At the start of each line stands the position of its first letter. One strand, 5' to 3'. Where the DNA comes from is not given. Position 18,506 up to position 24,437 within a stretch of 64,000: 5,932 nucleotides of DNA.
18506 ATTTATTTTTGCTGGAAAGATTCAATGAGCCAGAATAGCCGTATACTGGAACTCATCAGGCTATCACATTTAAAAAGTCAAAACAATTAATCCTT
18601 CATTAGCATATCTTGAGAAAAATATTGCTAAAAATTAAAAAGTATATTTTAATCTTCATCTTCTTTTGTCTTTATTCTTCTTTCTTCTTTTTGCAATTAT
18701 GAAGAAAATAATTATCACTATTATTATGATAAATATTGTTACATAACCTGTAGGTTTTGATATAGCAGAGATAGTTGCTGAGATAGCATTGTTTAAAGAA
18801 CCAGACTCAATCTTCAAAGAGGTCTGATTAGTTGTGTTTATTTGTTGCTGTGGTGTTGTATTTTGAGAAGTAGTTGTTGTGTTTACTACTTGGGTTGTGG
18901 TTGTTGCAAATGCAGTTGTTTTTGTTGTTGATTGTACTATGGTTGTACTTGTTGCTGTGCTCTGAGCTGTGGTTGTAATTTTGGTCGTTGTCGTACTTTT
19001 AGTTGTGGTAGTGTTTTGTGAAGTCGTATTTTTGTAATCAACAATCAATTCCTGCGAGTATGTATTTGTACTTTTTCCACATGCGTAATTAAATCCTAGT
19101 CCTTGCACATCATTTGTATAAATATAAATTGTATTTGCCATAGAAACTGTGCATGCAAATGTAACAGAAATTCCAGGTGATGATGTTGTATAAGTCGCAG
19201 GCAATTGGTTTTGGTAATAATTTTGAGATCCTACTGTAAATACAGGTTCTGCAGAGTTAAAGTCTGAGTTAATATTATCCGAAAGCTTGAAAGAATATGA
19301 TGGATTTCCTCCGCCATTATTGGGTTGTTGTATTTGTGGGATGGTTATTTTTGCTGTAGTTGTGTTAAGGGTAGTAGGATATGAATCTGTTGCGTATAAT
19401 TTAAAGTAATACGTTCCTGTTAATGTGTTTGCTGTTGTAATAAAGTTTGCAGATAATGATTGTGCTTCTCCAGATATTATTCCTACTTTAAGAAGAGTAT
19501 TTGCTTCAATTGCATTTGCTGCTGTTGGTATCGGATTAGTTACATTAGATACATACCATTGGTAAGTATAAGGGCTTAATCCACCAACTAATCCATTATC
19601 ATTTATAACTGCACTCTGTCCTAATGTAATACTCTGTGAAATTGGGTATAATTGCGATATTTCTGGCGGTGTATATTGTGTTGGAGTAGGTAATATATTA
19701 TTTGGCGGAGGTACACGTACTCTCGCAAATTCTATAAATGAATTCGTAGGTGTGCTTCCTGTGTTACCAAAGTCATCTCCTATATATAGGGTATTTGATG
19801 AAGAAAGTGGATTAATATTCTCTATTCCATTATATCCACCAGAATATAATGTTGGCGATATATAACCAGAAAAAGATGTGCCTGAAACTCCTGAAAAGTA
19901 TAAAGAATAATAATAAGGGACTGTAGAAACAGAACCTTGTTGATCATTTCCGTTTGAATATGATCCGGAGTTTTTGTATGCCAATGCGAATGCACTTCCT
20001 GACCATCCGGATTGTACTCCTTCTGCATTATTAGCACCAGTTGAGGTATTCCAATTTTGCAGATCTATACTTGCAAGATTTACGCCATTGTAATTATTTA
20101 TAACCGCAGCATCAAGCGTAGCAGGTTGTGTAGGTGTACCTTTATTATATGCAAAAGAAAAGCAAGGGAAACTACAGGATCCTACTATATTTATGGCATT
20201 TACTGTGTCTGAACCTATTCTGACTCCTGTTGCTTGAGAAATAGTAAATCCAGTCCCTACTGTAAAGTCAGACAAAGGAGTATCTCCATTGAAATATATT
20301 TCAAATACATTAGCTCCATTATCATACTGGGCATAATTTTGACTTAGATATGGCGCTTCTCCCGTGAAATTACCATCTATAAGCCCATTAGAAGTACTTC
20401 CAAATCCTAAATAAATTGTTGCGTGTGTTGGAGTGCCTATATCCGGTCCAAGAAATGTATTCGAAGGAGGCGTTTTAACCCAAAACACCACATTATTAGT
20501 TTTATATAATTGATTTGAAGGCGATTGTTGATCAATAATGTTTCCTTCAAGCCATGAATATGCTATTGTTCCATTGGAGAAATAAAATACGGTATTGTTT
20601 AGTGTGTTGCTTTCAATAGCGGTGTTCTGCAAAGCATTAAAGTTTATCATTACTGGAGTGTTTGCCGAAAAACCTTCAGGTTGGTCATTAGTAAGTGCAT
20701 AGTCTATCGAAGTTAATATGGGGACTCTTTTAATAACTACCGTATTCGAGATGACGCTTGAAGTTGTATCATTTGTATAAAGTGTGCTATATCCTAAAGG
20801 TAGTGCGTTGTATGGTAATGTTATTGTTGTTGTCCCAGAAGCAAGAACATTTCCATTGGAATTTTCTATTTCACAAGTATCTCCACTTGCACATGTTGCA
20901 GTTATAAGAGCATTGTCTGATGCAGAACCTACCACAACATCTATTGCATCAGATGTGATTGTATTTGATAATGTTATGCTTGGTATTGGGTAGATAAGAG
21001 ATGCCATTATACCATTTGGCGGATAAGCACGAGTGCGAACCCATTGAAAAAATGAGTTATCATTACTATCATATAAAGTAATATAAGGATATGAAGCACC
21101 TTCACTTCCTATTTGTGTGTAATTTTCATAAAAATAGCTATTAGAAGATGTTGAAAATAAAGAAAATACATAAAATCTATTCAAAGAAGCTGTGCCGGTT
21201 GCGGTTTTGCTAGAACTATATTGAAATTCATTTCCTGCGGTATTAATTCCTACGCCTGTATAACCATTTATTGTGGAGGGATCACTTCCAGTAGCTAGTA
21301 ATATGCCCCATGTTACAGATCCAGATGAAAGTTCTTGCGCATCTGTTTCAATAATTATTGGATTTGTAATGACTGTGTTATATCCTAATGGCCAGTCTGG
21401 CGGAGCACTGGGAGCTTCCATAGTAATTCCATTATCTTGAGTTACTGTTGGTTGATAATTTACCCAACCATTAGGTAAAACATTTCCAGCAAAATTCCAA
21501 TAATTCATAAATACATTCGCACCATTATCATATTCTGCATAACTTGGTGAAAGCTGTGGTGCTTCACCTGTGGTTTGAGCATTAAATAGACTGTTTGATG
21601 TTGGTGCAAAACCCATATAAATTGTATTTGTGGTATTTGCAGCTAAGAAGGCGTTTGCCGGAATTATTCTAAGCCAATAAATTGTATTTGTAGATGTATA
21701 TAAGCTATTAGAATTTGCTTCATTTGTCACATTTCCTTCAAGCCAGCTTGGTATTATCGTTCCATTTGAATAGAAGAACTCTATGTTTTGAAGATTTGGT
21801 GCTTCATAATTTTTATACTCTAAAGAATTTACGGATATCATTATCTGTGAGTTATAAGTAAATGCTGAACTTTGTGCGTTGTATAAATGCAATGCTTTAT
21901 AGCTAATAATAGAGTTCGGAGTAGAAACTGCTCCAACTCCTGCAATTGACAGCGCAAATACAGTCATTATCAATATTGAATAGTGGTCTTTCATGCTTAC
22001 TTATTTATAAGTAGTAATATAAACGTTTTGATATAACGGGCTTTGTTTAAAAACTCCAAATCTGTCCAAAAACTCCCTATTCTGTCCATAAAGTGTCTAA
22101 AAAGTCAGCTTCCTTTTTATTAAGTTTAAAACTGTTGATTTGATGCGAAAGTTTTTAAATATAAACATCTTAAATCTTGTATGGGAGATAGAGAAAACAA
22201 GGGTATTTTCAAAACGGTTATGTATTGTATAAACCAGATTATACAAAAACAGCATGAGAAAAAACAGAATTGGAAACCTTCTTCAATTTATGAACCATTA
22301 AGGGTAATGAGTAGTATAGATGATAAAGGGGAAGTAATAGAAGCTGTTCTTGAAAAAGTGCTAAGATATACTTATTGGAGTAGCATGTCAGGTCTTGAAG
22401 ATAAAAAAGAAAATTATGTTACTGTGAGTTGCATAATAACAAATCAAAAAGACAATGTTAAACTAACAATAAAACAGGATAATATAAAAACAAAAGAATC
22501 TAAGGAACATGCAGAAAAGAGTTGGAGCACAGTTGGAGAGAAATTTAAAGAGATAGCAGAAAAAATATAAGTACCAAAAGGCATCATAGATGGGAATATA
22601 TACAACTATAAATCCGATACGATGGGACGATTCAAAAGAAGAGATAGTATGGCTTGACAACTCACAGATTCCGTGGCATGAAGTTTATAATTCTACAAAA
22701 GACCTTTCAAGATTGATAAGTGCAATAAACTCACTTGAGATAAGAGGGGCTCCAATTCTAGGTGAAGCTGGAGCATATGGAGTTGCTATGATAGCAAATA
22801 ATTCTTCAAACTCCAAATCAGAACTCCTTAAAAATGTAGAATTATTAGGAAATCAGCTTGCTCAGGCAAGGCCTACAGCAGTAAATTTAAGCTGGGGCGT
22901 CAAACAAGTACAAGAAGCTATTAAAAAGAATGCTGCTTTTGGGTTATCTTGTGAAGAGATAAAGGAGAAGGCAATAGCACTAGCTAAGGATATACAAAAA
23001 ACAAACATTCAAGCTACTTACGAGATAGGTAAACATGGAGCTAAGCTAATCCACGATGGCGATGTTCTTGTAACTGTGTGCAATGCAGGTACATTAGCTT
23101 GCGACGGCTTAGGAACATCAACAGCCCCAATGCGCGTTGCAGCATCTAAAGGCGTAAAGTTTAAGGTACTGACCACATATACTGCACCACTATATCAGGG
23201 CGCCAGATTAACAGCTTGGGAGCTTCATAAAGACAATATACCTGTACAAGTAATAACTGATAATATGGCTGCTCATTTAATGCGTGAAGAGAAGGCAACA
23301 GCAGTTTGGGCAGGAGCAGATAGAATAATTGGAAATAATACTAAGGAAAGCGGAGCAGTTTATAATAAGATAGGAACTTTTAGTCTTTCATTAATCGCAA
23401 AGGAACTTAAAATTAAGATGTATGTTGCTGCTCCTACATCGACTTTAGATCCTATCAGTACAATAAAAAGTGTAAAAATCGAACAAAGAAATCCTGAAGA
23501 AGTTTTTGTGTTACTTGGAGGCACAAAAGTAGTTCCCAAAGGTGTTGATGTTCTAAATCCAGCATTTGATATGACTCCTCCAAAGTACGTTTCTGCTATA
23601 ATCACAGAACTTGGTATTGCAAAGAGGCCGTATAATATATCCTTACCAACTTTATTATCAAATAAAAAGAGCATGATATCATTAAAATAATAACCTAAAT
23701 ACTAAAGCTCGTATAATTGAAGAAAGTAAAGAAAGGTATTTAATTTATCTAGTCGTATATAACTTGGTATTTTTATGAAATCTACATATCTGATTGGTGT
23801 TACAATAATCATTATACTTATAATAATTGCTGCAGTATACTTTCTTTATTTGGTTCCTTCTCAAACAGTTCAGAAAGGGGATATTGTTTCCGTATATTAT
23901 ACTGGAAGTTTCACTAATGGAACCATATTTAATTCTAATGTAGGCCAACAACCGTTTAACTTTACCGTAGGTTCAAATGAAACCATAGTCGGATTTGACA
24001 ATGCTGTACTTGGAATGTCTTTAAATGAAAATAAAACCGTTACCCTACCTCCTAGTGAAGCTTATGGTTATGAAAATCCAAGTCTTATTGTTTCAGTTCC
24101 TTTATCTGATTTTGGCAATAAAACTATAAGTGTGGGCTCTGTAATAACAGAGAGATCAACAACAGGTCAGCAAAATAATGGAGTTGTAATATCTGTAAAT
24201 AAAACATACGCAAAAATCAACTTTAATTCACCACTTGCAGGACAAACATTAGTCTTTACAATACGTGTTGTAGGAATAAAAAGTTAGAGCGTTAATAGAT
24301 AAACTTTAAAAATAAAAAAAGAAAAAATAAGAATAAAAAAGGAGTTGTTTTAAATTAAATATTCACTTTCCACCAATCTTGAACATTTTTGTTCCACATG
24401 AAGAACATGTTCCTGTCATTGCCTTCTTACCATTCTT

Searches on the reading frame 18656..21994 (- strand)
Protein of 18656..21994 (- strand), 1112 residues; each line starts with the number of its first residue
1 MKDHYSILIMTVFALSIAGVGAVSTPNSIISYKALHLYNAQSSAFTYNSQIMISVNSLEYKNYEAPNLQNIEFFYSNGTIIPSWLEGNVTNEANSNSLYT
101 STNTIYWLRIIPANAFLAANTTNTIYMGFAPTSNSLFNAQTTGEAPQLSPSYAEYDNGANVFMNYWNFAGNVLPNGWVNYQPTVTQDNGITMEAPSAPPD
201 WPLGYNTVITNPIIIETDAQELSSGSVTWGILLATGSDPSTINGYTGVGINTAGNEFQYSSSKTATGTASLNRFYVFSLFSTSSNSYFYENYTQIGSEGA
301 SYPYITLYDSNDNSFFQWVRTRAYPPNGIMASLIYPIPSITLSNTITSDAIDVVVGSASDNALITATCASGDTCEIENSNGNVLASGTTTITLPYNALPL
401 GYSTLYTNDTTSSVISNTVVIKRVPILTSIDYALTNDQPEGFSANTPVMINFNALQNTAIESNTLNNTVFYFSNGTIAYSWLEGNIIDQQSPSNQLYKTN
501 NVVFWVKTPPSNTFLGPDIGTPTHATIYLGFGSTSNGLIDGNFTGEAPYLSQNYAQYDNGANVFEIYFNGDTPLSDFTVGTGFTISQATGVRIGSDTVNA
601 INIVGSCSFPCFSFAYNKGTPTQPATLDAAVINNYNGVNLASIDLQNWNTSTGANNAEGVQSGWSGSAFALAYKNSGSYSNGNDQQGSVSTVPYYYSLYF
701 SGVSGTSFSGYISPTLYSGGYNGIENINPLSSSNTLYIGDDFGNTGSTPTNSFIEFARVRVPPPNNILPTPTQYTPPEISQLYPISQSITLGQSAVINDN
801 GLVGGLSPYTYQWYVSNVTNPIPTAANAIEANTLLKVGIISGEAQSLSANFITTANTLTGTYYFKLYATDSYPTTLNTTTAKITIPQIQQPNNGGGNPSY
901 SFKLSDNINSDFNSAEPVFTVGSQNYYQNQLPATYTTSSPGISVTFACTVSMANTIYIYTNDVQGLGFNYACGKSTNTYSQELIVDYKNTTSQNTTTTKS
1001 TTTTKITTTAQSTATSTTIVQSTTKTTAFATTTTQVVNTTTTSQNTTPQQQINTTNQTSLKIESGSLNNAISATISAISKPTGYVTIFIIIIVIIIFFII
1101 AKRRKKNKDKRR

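Call 32: search_protein_families(library=pfam, proteins=[window:18656-21994:-], max_evalue=0.1)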
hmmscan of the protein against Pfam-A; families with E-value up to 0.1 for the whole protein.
window:18656-21994:- (1112 aa): 2 families
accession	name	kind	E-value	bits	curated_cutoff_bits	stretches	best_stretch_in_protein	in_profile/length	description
PF17410.7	Stevor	-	0.00038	20.5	25.4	1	1000-1108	156-264/275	Subtelomeric Variable Open Reading frame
PF02009.21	RIFIN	-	0.005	17.2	32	1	983-1110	194-317/327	Rifin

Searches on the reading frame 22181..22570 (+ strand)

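Call 32: search_protein_families(library=pfam, proteins=[window:22181-22570:+], max_evalue=0.1)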
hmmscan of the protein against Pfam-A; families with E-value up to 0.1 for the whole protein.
window:22181-22570:+ (129 aa): 3 families
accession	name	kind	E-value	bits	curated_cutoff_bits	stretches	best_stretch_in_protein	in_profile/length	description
PF08327.17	AHSA1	-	8.1e-07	29.8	22.1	1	43-126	44-124/125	Activator of Hsp90 ATPase homolog 1-like protein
PF08066.17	PMC2NT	-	0.076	14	23.3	0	12-60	35-82/91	PMC2NT (NUC016) domain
PF03308.22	MeaB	-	0.087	12.2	23.1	0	16-94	194-265/273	Methylmalonyl Co-A mutase-associated GTPase MeaB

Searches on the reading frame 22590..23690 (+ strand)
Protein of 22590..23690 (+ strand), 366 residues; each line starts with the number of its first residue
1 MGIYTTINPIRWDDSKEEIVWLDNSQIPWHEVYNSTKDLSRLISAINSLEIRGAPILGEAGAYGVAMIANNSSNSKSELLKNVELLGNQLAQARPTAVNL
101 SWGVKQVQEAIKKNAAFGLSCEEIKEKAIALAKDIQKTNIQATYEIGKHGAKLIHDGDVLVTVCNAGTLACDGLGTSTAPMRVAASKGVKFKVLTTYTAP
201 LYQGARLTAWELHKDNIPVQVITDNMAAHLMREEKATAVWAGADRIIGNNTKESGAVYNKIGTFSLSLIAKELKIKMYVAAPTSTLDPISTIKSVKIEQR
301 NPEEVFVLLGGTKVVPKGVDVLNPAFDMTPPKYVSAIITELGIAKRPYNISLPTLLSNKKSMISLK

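Call 32: search_protein_families(library=pfam, proteins=[window:22590-23690:+], max_evalue=0.1)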
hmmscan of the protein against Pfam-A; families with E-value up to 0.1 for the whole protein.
window:22590-23690:+ (366 aa): 1 family
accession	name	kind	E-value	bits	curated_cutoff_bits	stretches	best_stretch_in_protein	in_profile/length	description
PF01008.23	IF-2B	-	4e-69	233.4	22.4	1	50-344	1-278/280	Initiation factor 2 subunit family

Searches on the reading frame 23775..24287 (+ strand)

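Call 32: search_protein_families(library=pfam, proteins=[window:23775-24287:+], max_evalue=0.1)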
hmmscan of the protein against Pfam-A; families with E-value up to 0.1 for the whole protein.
window:23775-24287:+ (170 aa): 3 families
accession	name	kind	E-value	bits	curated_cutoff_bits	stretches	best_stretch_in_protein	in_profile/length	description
PF00254.34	FKBP_C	-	9.7e-20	71.1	21.1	1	30-102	3-76/94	FKBP-type peptidyl-prolyl cis-trans isomerase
PF21138.3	SMUBP-2_HCS1_1B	-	0.0035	17.6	27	0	21-88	61-123/129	Helicase SMUBP-2/HCS1, 1B domain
PF13753.12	SWM_repeat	-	0.038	14.7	27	0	51-92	27-66/86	Putative flagellar system-associated repeat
